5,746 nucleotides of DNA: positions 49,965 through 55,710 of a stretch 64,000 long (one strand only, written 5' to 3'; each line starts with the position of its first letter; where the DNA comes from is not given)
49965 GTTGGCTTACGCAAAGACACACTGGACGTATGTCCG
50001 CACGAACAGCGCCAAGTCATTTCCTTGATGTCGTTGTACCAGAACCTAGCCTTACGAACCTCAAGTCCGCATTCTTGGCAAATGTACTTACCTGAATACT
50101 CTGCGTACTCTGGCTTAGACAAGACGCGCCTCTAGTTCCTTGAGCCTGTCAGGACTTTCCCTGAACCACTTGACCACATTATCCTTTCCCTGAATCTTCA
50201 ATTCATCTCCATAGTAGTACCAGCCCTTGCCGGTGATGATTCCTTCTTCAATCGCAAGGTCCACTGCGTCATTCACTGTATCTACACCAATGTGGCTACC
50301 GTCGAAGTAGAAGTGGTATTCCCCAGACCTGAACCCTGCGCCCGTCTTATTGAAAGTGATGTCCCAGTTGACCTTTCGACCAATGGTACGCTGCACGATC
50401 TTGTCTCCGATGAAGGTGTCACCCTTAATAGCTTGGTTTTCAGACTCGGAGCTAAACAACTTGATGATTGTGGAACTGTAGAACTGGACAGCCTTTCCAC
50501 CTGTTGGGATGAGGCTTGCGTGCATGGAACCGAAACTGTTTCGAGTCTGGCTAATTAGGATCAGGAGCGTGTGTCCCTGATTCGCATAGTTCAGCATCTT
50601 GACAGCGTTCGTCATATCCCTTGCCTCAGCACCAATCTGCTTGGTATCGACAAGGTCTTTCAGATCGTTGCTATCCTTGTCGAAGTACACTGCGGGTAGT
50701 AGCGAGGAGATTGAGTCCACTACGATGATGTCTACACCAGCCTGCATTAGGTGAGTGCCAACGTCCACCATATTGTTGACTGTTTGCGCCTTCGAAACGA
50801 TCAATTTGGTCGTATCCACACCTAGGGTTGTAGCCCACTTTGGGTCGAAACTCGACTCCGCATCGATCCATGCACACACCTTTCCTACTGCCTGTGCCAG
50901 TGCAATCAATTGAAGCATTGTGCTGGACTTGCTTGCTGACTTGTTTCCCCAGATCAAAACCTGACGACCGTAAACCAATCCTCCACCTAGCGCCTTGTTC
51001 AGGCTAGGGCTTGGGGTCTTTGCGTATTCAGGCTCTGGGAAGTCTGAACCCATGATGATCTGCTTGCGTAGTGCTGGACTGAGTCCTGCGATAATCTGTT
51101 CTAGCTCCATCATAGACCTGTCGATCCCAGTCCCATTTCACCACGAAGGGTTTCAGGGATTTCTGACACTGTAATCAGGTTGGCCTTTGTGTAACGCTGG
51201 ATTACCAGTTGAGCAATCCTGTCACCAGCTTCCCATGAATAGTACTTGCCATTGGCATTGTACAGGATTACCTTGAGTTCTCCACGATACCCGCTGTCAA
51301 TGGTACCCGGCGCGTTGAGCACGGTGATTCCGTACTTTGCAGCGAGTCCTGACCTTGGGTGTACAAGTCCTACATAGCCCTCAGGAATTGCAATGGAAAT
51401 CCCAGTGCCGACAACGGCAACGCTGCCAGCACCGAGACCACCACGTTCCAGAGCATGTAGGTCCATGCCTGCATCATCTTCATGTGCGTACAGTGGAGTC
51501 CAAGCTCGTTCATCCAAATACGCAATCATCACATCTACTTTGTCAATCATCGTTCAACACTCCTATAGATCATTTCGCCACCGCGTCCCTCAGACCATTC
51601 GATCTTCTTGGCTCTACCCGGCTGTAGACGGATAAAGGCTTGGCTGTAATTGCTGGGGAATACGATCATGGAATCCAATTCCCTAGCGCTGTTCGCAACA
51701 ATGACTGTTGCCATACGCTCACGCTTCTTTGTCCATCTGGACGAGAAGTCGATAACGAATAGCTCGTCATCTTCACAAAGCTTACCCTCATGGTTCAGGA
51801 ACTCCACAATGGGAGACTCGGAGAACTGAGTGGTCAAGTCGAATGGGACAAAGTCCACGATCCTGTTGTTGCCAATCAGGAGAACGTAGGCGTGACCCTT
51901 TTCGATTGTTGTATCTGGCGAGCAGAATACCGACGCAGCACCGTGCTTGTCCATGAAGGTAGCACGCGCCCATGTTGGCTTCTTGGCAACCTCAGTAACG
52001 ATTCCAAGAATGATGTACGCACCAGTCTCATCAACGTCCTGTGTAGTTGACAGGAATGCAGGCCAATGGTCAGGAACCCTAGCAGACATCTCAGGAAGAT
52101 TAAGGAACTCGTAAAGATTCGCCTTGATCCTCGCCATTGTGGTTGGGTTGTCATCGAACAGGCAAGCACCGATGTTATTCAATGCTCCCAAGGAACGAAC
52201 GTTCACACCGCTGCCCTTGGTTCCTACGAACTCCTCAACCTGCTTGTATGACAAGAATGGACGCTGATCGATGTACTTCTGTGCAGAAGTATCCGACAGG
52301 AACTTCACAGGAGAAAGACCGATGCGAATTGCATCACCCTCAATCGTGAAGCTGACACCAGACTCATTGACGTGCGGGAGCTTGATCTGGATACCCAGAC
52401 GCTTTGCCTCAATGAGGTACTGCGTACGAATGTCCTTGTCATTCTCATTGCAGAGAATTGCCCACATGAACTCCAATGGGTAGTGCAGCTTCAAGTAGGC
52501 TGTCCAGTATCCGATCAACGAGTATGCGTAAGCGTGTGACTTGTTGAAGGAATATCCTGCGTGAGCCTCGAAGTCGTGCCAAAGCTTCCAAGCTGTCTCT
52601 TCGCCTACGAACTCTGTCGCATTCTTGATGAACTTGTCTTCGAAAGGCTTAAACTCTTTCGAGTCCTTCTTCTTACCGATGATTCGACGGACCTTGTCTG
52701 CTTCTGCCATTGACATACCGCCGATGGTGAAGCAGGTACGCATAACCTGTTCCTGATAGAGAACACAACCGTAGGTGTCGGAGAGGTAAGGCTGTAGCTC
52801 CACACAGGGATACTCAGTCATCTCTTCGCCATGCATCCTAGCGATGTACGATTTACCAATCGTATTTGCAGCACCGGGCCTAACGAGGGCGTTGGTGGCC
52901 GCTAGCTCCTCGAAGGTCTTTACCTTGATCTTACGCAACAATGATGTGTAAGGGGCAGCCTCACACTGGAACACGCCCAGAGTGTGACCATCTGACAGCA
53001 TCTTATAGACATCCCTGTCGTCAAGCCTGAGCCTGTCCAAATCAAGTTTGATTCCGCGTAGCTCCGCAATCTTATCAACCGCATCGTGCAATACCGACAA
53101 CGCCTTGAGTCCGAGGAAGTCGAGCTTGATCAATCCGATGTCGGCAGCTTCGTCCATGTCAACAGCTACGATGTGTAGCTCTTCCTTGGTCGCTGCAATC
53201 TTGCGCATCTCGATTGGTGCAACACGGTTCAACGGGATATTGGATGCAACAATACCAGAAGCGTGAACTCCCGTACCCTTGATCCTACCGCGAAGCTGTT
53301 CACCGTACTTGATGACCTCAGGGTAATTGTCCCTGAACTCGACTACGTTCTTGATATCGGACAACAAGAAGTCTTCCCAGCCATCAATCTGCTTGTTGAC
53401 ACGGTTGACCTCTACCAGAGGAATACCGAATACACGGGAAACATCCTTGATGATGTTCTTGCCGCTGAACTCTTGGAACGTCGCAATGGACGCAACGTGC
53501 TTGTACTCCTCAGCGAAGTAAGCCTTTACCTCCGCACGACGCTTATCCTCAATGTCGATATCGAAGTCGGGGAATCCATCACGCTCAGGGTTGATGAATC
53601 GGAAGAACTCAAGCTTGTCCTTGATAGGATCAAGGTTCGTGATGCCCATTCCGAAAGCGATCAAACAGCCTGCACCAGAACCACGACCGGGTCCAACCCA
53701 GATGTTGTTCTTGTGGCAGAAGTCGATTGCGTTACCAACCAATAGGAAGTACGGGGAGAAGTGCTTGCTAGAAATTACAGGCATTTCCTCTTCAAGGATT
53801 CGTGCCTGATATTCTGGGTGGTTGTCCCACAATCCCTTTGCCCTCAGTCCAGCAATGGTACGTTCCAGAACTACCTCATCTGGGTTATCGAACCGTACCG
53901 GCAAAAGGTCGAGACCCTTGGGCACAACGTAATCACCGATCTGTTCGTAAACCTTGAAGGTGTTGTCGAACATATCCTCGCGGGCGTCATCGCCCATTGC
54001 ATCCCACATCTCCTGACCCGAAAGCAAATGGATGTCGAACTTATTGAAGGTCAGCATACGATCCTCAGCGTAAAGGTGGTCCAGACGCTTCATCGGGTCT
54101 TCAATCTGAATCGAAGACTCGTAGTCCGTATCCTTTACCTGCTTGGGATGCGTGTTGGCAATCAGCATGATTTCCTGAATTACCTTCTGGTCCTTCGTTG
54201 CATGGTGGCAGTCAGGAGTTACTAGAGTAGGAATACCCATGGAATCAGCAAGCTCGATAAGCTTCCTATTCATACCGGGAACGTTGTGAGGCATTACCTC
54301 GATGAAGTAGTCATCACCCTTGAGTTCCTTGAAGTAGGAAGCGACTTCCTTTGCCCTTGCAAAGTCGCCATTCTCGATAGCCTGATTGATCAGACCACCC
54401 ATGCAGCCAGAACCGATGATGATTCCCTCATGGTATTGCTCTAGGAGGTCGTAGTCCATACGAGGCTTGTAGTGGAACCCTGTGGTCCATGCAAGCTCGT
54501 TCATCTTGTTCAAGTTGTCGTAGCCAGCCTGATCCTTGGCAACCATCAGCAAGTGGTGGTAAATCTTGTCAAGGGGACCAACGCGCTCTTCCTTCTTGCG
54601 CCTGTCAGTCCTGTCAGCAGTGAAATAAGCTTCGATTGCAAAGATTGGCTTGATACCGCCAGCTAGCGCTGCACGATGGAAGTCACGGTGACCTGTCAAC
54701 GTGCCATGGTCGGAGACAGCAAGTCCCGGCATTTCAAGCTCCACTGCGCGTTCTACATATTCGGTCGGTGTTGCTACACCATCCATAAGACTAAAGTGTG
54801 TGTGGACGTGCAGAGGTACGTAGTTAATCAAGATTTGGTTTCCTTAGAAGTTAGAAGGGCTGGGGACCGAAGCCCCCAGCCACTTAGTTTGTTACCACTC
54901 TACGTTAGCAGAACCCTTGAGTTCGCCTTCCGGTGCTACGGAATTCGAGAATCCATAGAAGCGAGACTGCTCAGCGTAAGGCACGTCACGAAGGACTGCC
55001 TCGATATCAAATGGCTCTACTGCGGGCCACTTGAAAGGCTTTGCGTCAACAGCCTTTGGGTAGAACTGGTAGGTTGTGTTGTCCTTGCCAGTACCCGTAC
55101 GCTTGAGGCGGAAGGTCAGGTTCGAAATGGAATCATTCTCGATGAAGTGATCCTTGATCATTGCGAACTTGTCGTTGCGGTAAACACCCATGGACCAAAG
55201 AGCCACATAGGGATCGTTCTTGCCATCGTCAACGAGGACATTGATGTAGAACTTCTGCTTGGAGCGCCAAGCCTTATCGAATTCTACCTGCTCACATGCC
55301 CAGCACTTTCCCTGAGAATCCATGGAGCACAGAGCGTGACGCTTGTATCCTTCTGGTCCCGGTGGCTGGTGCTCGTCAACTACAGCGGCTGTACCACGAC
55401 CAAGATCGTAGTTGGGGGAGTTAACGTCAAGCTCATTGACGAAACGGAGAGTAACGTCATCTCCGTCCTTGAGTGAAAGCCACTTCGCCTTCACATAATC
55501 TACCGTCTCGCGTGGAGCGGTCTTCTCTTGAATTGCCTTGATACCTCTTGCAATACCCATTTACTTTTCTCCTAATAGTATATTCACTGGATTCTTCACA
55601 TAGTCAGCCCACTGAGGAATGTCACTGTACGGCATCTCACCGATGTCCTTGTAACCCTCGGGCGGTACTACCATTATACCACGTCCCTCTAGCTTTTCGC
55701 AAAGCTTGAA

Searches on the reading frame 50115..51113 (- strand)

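Call 9: search_protein_families(library=phrogs, proteins=[window:50115-51113:-], max_evalue=0.00001)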
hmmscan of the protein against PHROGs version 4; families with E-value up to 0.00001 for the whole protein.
window:50115-51113:- (332 aa): 2 families
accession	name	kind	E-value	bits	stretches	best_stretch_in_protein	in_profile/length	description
phrog_97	-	other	5e-55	188.6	2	21-223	40-255/506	UvsX-like recombinase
phrog_8337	-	DNA, RNA and nucleotide metabolism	8.3e-25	88.7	1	28-231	47-251/273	DNA repair protein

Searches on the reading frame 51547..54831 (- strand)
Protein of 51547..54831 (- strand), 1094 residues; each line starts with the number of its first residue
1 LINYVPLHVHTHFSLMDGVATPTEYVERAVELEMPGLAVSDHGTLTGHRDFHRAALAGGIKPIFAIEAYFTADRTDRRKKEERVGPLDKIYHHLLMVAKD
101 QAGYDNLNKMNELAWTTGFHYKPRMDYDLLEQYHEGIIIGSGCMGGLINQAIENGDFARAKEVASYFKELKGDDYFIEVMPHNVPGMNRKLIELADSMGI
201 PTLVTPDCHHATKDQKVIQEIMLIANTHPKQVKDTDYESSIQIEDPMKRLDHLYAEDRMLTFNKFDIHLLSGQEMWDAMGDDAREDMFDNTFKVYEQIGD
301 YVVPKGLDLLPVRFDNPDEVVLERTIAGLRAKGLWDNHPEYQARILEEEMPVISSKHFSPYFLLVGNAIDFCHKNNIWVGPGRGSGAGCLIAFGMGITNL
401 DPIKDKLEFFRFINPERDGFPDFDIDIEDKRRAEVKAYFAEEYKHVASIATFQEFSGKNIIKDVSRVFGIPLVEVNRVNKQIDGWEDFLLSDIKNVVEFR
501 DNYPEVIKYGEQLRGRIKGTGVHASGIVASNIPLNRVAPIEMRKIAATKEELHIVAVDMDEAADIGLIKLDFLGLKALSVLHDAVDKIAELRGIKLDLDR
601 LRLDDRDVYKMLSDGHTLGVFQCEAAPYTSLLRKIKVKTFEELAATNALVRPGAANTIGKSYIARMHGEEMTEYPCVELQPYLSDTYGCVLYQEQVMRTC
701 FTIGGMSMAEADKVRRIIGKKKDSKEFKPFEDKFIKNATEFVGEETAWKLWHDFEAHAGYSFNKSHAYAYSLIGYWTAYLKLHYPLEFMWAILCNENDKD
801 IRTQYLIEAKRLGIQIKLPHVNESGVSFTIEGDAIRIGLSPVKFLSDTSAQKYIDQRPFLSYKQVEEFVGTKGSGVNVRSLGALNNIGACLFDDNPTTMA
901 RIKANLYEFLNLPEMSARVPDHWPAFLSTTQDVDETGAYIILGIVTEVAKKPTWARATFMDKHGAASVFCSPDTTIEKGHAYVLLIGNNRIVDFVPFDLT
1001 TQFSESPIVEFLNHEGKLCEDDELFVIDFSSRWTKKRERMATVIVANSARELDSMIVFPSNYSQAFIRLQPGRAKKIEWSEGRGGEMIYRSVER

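Call 9: search_protein_families(library=phrogs, proteins=[window:51547-54831:-], max_evalue=0.00001)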
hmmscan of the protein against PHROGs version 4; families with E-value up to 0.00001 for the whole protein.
window:51547-54831:- (1094 aa): 7 families
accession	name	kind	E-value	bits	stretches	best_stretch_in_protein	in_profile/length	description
phrog_405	-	DNA, RNA and nucleotide metabolism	4.7e-282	939.9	1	2-1069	42-1051/1190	DNA polymerase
phrog_11165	-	DNA, RNA and nucleotide metabolism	2.1e-117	394.1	1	332-888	31-608/782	DNA polymerase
phrog_7513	-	unknown function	1e-79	269.5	1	2-418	9-449/461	-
phrog_12219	-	DNA, RNA and nucleotide metabolism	3.1e-73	248.4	1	421-865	2-496/823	DNA polymerase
phrog_21652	-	DNA, RNA and nucleotide metabolism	1.3e-51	176.6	1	373-739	25-429/476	DNA polymerase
phrog_13169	-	DNA, RNA and nucleotide metabolism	4.9e-25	89.3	2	7-228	6-227/463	DNA polymerase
phrog_4335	-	unknown function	7.1e-19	69.3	1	741-858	12-130/421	-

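Call 49: search_dna_similar(query=window:51547-54831:-, collection=phages, mode=protein, max_rows=30, rows=spread)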
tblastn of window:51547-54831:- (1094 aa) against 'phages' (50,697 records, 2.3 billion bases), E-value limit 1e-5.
Records with a match: 1449; places in all: 1456; records where one place covers at least 80% of the query: 561.
Best place of each record, by identity: <60% 1449.
By first word of the organism name: Pseudomonas 302; Mycobacterium 282; Streptomyces 211; Gordonia 132; Bacillus 99; Bacteriophage 58; Staphylococcus 50; Microbacterium 36; Escherichia 31; Rhodococcus 22; and 57 more.
By host as written in the record: Mycobacterium smegmatis mc2 155 204; Pseudomonas aeruginosa 118; - 116; Pseudomonas aeruginosa PAO1 86; Streptomyces griseus ATCC 10137 81; Gordonia terrae 3612 65; Streptomyces lividans JI 1326 44; Mycobacterium smegmatis mc#155 37; and 239 more.
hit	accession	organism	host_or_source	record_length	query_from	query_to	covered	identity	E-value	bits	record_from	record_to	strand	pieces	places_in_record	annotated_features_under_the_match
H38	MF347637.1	Streptomyces phage Paradiddles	Streptomyces griseus ATCC 10137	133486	1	1072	98%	47.8%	0e+0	957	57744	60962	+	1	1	DnaE-like DNA polymerase III alpha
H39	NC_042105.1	Streptomyces phage BillNye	Streptomyces viridochromogenes DSM40736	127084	2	1092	100%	45.5%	0e+0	953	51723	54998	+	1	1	DNA polymerase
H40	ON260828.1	Streptomyces phage Quaran19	Streptomyces griseus ATCC 10137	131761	2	1092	100%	41.7%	0e+0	822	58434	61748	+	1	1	81: DnaE-like DNA polymerase III alpha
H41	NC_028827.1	Streptomyces phage Lannister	Streptomyces venezuelae ATCC 10712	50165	1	898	82%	32.7%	3e-123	424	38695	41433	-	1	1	DNA polymerase | hypothetical protein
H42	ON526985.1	Streptomyces phage Ejemplo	Streptomyces griseus ATCC 10137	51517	1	898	82%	32.0%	7e-119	411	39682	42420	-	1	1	52: DnaE-like DNA polymerase III alpha | 53: hypothetical protein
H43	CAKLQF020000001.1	Acinetobacter phage MD-2021a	not known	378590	2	953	87%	28.0%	1e-82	302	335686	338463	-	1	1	dnaE: DNA polymerase III subunit alpha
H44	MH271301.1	Microbacterium phage Krampus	Microbacterium foliorum NRRL B-24224 SEA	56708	2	936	77%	30.1%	4e-63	362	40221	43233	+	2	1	57: DnaE-like DNA polymerase III alpha | 56: DnaE-like DNA polymerase III alpha | 55: hypothetical protein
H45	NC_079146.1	Gordonia phage Commandaria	Gordonia terrae 3612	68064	1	839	77%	29.7%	1e-78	290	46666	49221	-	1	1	61: DnaE-like DNA polymerase III alpha | 62: hypothetical protein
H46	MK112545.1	Mycobacterium phage Khaleesi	Mycobacterium smegmatis mc2 155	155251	7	892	81%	28.0%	1e-86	314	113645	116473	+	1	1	208: DnaE-like DNA polymerase III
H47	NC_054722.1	Mycobacterium phage Sauce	Mycobacterium smegmatis mc2155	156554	7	892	81%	28.0%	1e-86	314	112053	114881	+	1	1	205: DNA polymerase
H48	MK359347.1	Mycobacterium phage Ading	Mycobacterium smegmatis mc2 155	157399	7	892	81%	28.0%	2e-86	313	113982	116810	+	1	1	210: DnaE-like DNA polymerase III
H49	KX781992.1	Mycobacterium phage Gabriel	Mycobacterium smegmatis mc2 155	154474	7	892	81%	27.9%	4e-86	313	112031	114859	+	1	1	DnaE-like DNA polymerase III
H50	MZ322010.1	Gordonia phage Bonum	Gordonia terrae 3612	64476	1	857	78%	28.6%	1e-76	283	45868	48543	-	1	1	63: DnaE-like DNA polymerase III | 64: hypothetical protein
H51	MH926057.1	Corynebacterium phage Kimchi1738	Corynebacterium vitaeruminis NCIB 9291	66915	2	857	78%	28.4%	2e-88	320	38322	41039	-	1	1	43: DnaE-like DNA polymerase III alpha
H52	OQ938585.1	Rhodococcus phage Braxoaddie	Rhodococcus equi NRRL B-16538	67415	2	857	78%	28.0%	5e-81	297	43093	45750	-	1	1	59: DnaE-like DNA polymerase III alpha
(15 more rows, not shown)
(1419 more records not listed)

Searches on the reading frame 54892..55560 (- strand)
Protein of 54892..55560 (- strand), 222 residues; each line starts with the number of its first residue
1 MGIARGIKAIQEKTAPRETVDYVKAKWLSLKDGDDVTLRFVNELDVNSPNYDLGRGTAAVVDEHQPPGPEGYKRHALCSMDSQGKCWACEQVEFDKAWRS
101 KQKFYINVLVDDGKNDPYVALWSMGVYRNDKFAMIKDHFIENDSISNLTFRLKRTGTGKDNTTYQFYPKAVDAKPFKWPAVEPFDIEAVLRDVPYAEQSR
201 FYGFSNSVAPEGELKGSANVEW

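Call 117: search_protein_families(library=phrogs, proteins=[window:54892-55560:-], max_evalue=0.0001)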
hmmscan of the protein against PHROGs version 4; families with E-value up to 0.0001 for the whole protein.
window:54892-55560:- (222 aa): 2 families
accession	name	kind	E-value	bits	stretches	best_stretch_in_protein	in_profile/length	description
phrog_9721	-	DNA, RNA and nucleotide metabolism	3.9e-39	136.1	1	7-204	10-213/246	single strand DNA binding protein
phrog_14578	-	DNA, RNA and nucleotide metabolism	3.1e-06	28.2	1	22-172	15-146/206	single strand DNA binding protein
